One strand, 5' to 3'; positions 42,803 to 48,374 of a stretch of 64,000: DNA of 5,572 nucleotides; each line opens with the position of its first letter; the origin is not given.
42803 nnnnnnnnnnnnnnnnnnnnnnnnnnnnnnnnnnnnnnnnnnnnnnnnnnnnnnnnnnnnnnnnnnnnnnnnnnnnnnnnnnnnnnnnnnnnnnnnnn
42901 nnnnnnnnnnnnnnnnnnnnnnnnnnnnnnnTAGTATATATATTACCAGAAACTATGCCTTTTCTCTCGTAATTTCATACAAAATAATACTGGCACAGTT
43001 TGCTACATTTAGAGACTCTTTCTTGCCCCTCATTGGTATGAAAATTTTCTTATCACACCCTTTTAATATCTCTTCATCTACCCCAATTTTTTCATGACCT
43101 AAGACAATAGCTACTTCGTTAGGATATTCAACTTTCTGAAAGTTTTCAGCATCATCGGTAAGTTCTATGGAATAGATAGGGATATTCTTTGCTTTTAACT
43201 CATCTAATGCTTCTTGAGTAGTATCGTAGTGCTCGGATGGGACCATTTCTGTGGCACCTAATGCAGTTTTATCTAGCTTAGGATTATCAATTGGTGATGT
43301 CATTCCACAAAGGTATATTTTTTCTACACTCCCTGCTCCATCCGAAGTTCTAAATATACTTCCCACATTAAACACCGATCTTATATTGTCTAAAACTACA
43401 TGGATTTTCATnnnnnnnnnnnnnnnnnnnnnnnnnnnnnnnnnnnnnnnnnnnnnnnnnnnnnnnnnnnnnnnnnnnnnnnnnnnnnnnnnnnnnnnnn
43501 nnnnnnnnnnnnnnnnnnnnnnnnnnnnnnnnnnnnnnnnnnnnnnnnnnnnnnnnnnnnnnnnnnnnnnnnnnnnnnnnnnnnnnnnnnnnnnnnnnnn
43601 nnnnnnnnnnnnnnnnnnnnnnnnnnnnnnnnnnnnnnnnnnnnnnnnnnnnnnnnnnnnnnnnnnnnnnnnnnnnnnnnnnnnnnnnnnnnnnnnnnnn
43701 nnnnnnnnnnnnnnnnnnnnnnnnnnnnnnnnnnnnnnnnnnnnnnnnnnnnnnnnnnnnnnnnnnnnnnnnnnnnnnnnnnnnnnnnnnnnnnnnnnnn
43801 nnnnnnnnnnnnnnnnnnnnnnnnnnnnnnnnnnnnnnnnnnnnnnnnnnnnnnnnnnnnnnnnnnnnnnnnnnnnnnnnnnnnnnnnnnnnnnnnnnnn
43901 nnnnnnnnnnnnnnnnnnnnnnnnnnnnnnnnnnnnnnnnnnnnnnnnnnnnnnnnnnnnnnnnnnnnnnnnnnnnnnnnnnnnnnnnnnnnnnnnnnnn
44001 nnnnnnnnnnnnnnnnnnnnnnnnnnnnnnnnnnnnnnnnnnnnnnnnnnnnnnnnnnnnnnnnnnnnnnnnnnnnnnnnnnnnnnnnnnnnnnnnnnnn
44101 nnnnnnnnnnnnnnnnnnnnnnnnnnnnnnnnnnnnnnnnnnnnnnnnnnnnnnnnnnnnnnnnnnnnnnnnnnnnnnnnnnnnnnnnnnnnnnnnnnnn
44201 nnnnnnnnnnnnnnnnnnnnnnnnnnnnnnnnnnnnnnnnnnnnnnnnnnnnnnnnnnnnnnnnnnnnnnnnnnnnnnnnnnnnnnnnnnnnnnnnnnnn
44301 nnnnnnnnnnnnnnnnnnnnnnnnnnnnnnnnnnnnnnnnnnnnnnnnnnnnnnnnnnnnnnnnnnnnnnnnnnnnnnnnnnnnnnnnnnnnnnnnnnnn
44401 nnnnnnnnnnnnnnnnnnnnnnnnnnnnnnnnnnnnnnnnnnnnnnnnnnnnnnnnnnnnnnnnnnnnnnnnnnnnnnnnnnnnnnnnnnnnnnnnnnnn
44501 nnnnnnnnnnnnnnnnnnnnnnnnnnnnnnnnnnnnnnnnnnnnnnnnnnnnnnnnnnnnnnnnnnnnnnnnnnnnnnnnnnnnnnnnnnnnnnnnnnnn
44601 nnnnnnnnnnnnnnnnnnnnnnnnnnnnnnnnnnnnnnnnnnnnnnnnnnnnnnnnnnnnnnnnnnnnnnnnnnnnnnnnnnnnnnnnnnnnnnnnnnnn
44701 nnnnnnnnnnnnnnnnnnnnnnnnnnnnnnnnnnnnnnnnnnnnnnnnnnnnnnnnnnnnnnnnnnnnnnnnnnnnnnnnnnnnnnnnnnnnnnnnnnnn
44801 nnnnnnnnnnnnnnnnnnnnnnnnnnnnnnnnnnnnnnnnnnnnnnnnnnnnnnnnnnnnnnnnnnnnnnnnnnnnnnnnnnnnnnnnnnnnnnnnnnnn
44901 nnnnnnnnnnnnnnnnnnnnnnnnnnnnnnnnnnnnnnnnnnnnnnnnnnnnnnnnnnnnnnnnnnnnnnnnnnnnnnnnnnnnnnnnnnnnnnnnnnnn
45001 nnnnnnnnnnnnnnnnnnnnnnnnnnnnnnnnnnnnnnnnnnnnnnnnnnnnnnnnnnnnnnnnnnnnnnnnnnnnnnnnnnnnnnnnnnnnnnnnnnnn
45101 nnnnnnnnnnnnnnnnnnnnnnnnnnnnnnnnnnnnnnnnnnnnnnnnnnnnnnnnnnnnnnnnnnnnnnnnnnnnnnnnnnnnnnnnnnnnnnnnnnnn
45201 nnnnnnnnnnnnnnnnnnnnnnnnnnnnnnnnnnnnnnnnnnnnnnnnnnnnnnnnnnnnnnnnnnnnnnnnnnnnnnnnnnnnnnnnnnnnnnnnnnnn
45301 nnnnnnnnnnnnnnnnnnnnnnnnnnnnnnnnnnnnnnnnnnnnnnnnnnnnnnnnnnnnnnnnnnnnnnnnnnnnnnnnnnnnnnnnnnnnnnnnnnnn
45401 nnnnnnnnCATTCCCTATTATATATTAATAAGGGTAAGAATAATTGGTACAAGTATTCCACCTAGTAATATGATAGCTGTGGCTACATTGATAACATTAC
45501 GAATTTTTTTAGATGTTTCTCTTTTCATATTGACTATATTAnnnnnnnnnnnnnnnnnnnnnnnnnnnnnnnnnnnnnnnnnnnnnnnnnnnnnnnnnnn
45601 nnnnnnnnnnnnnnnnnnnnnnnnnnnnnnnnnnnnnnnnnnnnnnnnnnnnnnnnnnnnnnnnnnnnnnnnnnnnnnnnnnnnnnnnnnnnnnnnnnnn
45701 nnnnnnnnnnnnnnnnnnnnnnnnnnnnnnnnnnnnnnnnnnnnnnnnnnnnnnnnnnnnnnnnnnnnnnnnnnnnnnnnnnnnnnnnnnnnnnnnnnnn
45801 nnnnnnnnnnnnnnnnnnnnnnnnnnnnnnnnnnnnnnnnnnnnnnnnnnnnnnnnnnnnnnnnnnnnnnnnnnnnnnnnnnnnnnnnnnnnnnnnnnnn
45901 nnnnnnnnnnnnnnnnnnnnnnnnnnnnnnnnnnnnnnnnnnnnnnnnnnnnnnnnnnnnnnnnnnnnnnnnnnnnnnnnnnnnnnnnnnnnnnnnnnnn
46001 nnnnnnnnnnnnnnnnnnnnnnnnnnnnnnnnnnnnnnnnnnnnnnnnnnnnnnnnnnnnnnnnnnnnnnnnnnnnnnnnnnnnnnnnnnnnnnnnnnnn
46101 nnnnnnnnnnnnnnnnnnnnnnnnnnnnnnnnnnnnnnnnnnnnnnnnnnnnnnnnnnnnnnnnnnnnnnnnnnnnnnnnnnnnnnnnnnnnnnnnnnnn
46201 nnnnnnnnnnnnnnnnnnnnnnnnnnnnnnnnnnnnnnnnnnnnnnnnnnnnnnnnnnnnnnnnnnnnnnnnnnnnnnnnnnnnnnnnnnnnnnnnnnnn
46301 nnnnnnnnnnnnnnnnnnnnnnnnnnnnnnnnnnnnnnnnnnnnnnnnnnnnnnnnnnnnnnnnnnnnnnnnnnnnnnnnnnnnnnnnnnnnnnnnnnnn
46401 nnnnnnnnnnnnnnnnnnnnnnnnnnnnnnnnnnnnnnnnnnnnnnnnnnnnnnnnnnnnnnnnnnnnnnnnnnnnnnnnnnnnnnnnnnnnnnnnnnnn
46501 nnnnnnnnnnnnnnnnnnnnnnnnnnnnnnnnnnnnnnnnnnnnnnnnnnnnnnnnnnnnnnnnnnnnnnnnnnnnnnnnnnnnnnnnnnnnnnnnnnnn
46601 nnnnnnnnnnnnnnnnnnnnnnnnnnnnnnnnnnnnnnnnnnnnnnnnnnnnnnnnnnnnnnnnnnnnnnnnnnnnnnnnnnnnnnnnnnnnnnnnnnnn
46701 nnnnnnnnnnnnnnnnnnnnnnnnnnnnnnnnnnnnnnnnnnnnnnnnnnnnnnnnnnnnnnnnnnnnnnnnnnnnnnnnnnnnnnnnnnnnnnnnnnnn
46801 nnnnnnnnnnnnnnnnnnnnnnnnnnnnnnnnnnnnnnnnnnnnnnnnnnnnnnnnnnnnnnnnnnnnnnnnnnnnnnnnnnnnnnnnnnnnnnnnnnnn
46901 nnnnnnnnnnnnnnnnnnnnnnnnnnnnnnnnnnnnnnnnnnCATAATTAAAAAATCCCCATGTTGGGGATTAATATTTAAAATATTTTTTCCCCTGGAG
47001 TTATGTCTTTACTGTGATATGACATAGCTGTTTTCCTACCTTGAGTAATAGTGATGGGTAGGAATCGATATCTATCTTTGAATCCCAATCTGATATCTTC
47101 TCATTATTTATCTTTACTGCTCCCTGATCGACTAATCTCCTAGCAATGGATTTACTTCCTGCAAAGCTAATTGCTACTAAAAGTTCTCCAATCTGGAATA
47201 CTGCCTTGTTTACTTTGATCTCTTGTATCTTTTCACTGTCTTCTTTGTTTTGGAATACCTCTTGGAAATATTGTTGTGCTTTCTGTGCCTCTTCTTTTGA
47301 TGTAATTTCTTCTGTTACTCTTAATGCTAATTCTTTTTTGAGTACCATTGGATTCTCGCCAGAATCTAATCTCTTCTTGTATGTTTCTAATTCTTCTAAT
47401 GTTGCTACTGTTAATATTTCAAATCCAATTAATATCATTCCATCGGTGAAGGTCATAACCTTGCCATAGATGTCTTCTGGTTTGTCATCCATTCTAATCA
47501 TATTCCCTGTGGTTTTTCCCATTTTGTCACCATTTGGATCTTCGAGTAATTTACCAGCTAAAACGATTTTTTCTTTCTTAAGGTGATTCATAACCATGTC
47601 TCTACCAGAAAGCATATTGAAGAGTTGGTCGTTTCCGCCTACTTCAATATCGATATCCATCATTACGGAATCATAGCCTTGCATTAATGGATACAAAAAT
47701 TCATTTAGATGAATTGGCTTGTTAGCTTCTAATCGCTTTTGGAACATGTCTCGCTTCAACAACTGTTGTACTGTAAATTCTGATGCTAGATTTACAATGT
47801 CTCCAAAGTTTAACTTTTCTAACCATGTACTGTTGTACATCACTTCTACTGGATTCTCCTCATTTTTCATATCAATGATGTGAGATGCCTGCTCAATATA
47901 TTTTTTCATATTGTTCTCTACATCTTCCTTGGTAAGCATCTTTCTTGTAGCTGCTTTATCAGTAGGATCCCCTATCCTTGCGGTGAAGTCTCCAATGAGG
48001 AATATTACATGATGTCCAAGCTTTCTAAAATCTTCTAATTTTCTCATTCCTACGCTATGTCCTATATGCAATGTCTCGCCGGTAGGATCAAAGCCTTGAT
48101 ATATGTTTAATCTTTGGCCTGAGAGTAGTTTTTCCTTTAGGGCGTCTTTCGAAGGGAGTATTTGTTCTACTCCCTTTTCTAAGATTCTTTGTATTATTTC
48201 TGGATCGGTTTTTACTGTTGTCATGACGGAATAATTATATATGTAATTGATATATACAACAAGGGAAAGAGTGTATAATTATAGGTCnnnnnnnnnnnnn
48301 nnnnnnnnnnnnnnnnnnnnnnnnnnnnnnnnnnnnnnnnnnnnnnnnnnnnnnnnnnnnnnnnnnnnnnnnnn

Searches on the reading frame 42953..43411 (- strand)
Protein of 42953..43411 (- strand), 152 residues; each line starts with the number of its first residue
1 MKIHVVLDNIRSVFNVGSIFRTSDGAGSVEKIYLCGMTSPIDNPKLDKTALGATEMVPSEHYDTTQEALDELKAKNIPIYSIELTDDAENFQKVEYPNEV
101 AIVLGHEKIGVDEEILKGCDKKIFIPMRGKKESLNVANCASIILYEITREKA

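Call 85: search_protein_families(library=pfam, proteins=[window:42953-43411:-], max_evalue=0.01)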
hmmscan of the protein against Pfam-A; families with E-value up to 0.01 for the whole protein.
window:42953-43411:- (152 aa): 1 family
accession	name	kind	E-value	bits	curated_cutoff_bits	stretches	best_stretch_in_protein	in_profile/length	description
PF00588.24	SpoU_methylase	-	7.9e-36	123.7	29.7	1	3-145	2-142/142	SpoU rRNA Methylase family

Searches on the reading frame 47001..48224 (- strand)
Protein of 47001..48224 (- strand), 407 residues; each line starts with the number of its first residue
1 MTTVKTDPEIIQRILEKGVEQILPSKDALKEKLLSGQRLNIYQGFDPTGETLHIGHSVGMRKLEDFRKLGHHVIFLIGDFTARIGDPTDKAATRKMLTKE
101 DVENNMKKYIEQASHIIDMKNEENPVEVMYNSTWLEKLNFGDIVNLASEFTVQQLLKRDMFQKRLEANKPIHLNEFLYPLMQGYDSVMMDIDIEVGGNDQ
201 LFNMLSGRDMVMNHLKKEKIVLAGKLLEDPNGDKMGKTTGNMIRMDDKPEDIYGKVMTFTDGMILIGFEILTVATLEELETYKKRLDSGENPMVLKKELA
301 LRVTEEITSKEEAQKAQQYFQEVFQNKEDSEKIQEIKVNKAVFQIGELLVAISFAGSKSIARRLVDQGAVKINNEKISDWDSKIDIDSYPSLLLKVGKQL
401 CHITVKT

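Call 22: find_related_loci(query=window:47001-48224:-, collection=genome_contigs, flank=8000)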
Query window:47001-48224:- (407 aa) in genome_contigs; peptide patterns used: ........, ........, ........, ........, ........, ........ (x = any residue, [..] = any of these).
150 stretches matched a pattern; 39 encode a relative of the query (tblastn E <= 1e-3); 39 distinct loci.
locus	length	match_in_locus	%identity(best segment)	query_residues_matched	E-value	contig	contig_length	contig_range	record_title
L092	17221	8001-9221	97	1-407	0e+0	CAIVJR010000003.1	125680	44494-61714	uncultured bacterium isolate Loclat_bin-19700 genome assembly, contig: bin-19700:03/10, whole genome shotgun sequence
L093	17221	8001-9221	97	1-407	0e+0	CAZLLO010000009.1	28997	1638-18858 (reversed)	MAG TPA_asm: uncultured Candidatus Saccharibacteria bacterium isolate SRP192927_co3_300 genome assembly, contig: NODE_31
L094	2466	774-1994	96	1-407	0e+0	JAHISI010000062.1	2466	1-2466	MAG: Patescibacteria group bacterium isolate MM_PC_MetaG.mb.168 MM_PC_MetaG.mb.168_k141_1316578, whole genome shotgun se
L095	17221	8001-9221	86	1-407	0e+0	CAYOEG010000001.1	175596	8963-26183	MAG TPA_asm: uncultured Candidatus Saccharibacteria bacterium isolate SRP294416_co1_479 genome assembly, contig: NODE_41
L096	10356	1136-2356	84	1-407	0e+0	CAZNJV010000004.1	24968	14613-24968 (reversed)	MAG TPA_asm: uncultured Candidatus Saccharibacteria bacterium isolate SRP263991_co3_616 genome assembly, contig: NODE_18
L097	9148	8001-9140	87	1-380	0e+0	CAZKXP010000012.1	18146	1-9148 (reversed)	MAG TPA_asm: uncultured Candidatus Saccharibacteria bacterium isolate binchicken_co117_335 genome assembly, contig: NODE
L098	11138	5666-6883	72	1-406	0e+0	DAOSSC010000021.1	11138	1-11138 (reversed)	MAG TPA_asm: Candidatus Dojkabacteria bacterium isolate AMR_MDS_2251 NODE_5757_length_11138_cov_6.759451, whole genome s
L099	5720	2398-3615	71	1-406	0e+0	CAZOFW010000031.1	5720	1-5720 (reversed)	MAG TPA_asm: uncultured Candidatus Saccharibacteria bacterium isolate SRP062349_co2_265 genome assembly, contig: NODE_78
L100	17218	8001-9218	71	1-406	0e+0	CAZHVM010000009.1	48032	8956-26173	MAG TPA_asm: uncultured Candidatus Saccharibacteria bacterium isolate SRP192927_co3_113 genome assembly, contig: NODE_12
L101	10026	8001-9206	68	4-407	0e+0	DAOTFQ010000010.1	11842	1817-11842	MAG TPA_asm: Candidatus Dojkabacteria bacterium isolate AMR_MDS_3099 NODE_6435_length_11842_cov_5.584457, whole genome s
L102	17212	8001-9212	67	4-407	0e+0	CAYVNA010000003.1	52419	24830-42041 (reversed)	MAG TPA_asm: uncultured Candidatus Saccharibacteria bacterium isolate SRP192927_co3_886 genome assembly, contig: NODE_10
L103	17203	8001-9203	65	4-404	0e+0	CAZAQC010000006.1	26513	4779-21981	MAG TPA_asm: uncultured Candidatus Saccharibacteria bacterium isolate SRP294416_co1_729 genome assembly, contig: NODE_33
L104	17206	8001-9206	66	4-407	0e+0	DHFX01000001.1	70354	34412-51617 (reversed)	MAG TPA_asm: Candidatus Dojkabacteria bacterium UBA4813 UBA4813_contig_4713, whole genome shotgun sequence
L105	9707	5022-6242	65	1-407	8e-179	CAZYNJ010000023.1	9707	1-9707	MAG TPA_asm: uncultured Candidatus Saccharibacteria bacterium isolate SRP191223_co1_99 genome assembly, contig: NODE_841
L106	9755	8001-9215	63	2-404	4e-177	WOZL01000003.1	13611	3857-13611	MAG: Candidatus Dojkabacteria bacterium isolate WOFB23 NODE_1825_length_13611_cov_6.636250, whole genome shotgun sequenc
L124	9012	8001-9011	67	4-340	1e-150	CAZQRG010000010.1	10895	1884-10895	MAG TPA_asm: uncultured Candidatus Saccharibacteria bacterium isolate SRP192927_co1_760 genome assembly, contig: NODE_14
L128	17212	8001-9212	70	4-407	0e+0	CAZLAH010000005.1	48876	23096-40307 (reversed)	MAG TPA_asm: uncultured Candidatus Saccharibacteria bacterium isolate SRP192927_co2_210 genome assembly, contig: NODE_71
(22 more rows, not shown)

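Call 36: search_protein_families(library=pfam, proteins=[L128:5746-7941:-, L124:2350-7950:+, L105:4066-4980:+], max_evalue=0.01)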
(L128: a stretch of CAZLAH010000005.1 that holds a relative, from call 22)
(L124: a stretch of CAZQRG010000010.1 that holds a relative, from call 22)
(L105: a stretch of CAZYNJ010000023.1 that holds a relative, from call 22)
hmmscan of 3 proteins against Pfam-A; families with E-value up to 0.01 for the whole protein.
L128:5746-7941:- (731 aa): 0 families

L124:2350-7950:+ (1866 aa): 4 families
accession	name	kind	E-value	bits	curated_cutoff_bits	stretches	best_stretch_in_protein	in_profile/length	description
PF23727.1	Beta-prop_FAM234A_B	-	4e-06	26.1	26.4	0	402-469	52-119/467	FAM234A/B beta-propeller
PF13620.12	CarboxypepD_reg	-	2.3e-05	25.1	32.3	1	1751-1802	7-63/82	Carboxypeptidase regulatory-like domain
PF17164.10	DUF5122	-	0.001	19.7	27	0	1360-1381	6-27/36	Domain of unknown function (DUF5122) beta-propeller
PF17936.7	Big_6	-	0.0041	17.8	27.6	0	1624-1689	11-79/83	Bacterial Ig domain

L105:4066-4980:+ (304 aa): 4 families
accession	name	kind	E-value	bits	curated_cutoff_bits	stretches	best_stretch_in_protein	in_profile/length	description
PF14572.12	Pribosyl_synth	-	1.1e-15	58.5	27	1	189-303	74-183/184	Phosphoribosyl synthetase-associated domain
PF00156.33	Pribosyltran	-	6.4e-14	52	26.3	1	144-262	27-145/158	Phosphoribosyl transferase domain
PF13793.12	Pribosyltran_N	-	3.5e-11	43.4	25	1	48-97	63-113/117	N-terminal domain of ribose phosphate pyrophosphokinase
PF14681.12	UPRTase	-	0.00026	21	27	1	192-230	114-154/206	Uracil phosphoribosyltransferase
